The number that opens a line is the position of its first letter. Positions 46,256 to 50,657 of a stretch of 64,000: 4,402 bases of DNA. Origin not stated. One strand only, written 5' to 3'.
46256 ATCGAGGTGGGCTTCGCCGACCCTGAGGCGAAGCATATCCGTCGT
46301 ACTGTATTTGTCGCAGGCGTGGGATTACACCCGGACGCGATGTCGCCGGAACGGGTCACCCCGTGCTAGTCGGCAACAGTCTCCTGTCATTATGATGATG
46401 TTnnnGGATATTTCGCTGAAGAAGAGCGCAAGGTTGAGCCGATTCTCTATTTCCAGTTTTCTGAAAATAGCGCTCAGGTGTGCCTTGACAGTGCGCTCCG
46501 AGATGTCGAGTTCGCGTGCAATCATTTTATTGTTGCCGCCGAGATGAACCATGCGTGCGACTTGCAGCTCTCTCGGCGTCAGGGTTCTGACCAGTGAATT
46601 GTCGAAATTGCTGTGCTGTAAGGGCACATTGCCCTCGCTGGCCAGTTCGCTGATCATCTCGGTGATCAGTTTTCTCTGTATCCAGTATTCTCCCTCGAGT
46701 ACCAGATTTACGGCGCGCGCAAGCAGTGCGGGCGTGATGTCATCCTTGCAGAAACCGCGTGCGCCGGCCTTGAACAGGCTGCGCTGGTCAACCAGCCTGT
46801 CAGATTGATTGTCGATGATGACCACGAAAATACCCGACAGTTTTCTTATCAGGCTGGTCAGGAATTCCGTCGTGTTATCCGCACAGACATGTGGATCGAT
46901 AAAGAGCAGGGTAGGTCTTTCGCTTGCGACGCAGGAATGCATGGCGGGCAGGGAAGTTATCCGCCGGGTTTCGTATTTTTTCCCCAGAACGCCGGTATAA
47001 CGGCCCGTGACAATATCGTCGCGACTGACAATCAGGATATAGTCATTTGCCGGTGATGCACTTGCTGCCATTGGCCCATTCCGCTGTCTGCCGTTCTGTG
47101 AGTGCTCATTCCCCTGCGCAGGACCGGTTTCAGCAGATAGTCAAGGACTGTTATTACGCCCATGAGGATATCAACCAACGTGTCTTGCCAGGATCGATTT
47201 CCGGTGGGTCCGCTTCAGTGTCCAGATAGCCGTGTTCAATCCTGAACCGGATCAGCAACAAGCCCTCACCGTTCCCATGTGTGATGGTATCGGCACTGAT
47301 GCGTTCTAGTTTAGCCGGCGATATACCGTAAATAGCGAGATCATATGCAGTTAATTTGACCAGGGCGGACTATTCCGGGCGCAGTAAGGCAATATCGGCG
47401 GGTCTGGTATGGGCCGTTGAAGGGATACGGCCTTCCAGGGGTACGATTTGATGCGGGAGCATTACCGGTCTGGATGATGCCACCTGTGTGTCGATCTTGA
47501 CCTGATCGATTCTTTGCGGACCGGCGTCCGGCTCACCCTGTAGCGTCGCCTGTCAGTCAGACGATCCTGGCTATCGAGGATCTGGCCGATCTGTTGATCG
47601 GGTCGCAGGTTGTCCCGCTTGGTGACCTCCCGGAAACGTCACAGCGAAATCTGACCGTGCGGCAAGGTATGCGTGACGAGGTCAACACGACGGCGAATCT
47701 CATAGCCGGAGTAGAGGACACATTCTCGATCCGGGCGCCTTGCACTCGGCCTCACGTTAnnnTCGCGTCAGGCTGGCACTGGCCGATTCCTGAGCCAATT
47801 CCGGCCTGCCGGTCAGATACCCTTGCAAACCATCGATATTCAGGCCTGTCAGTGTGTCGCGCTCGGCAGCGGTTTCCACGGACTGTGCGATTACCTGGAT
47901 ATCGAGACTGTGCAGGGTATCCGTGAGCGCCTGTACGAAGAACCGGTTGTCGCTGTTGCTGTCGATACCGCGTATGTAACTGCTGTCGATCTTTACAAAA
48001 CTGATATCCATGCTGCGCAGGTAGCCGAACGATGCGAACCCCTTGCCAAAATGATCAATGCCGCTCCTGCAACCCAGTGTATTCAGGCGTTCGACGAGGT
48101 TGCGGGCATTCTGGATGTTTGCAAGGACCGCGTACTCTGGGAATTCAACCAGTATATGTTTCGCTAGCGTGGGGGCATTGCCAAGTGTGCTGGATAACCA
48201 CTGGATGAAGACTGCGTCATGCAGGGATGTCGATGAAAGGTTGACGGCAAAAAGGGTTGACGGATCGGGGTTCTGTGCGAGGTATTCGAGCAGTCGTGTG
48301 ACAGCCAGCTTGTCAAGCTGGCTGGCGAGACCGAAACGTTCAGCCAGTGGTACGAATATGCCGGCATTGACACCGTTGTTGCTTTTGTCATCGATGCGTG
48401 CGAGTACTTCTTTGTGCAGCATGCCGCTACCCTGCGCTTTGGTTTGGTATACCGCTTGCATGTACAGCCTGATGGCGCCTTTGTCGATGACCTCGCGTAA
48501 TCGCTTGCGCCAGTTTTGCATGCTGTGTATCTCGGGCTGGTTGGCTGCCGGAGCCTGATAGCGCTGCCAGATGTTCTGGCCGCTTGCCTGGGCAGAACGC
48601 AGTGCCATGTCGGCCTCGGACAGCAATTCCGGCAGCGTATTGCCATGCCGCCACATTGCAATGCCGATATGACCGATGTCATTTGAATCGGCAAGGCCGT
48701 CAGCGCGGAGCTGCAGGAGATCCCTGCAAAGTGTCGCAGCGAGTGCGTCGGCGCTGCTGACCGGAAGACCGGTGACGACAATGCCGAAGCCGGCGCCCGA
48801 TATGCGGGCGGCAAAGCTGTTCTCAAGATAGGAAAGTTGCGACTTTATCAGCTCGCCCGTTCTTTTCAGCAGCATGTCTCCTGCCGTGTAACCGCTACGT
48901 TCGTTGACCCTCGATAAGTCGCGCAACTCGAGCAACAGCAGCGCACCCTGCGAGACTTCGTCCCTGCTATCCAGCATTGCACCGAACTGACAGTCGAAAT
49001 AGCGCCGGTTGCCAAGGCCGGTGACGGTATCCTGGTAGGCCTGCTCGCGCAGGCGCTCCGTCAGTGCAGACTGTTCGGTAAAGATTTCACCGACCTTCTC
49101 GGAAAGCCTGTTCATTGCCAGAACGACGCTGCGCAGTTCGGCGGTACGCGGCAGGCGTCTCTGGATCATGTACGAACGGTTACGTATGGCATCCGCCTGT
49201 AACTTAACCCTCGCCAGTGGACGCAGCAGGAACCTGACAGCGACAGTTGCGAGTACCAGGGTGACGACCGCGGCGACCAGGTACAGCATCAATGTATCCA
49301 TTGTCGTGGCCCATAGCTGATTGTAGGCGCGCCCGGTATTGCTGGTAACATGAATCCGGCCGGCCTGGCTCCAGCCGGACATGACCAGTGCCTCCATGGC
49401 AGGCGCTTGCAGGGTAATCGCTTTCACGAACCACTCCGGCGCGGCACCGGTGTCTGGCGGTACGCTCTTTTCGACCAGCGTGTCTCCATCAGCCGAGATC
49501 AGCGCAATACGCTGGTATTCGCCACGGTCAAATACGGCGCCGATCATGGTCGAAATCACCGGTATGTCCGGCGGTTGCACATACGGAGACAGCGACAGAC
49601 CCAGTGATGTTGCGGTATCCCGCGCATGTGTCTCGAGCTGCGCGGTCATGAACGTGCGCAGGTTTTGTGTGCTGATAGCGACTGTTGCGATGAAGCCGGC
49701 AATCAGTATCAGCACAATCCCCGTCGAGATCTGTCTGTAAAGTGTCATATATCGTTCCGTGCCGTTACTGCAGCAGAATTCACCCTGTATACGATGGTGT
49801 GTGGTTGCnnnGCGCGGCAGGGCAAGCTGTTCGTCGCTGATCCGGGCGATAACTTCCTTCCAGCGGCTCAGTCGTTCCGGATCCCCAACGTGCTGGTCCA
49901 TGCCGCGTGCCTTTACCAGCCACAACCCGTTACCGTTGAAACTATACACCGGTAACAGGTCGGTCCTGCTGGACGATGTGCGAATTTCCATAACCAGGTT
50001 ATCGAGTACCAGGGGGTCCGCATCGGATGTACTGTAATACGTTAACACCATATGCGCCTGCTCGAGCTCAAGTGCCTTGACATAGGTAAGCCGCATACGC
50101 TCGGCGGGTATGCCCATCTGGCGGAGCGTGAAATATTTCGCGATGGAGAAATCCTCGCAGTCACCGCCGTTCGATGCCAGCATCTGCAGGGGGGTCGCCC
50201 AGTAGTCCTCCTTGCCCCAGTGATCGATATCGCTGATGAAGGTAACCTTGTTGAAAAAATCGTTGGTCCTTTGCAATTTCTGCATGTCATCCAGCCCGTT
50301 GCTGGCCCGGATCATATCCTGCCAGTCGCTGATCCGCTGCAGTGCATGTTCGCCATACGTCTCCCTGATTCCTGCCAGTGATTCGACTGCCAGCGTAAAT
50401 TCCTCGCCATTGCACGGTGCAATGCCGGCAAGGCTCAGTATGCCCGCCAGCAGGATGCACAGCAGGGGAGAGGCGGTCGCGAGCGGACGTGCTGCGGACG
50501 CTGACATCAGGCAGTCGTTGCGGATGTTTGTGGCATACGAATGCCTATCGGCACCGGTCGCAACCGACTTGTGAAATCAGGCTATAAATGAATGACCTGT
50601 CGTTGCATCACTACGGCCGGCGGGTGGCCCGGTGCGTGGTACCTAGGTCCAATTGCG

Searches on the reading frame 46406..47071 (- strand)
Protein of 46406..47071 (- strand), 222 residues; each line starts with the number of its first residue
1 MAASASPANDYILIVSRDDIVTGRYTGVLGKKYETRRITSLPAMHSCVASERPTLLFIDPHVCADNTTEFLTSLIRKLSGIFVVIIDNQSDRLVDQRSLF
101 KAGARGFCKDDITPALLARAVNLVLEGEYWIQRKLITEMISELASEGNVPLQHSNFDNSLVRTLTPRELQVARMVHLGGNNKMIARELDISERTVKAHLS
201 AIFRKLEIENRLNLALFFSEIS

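Call 51: search_protein_families(library=pfam, proteins=[window:46406-47071:-], max_evalue=0.01)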
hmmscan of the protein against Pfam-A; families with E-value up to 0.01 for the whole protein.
window:46406-47071:- (222 aa): 4 families
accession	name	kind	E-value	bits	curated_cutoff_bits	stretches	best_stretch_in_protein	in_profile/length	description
PF00196.25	GerE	-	8.1e-19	67.4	23.5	1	163-217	2-56/57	Bacterial regulatory proteins, luxR family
PF04545.22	Sigma70_r4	-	0.00011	22.1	24.1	1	162-206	3-48/50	Sigma-70, region 4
PF09862.15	DUF2089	-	0.0007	19.7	33.4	1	176-208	14-46/47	Domain of unknown function (DUF2089)-HTH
PF08281.18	Sigma70_r4_2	-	0.00081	19.4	25.7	1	181-206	29-54/54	Sigma-70, region 4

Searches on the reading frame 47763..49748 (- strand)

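Call 51: search_protein_families(library=pfam, proteins=[window:47763-49748:-], max_evalue=0.01)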
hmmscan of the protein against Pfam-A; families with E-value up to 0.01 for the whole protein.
window:47763-49748:- (662 aa): 3 families
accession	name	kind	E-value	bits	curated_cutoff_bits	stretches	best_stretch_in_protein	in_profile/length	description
PF00563.25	EAL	-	4e-53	180.7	31.3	1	415-649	2-236/236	EAL domain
PF16448.10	LapD_MoxY_N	-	3.8e-38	130.6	25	1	24-146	2-124/124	LapD/MoxY periplasmic domain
PF00990.26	GGDEF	-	2.8e-22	79.7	23.8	1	237-392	1-160/161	Diguanylate cyclase, GGDEF domain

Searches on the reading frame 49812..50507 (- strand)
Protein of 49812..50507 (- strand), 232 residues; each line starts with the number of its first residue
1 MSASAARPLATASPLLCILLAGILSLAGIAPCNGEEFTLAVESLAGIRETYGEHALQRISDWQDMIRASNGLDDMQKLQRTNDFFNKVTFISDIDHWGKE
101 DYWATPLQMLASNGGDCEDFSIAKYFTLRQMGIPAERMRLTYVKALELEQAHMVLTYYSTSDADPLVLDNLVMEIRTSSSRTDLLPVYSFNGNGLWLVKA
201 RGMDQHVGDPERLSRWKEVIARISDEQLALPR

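Call 51: search_protein_families(library=pfam, proteins=[window:49812-50507:-], max_evalue=0.01)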
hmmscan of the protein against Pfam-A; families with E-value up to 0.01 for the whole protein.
window:49812-50507:- (232 aa): 2 families
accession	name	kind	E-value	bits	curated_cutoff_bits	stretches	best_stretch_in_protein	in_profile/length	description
PF06035.17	Peptidase_C93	-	1.2e-16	61.3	27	1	72-178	36-135/162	Bacterial transglutaminase-like cysteine proteinase BTLCP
PF01841.26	Transglut_core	-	0.0002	22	23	1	72-158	12-97/108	Transglutaminase-like superfamily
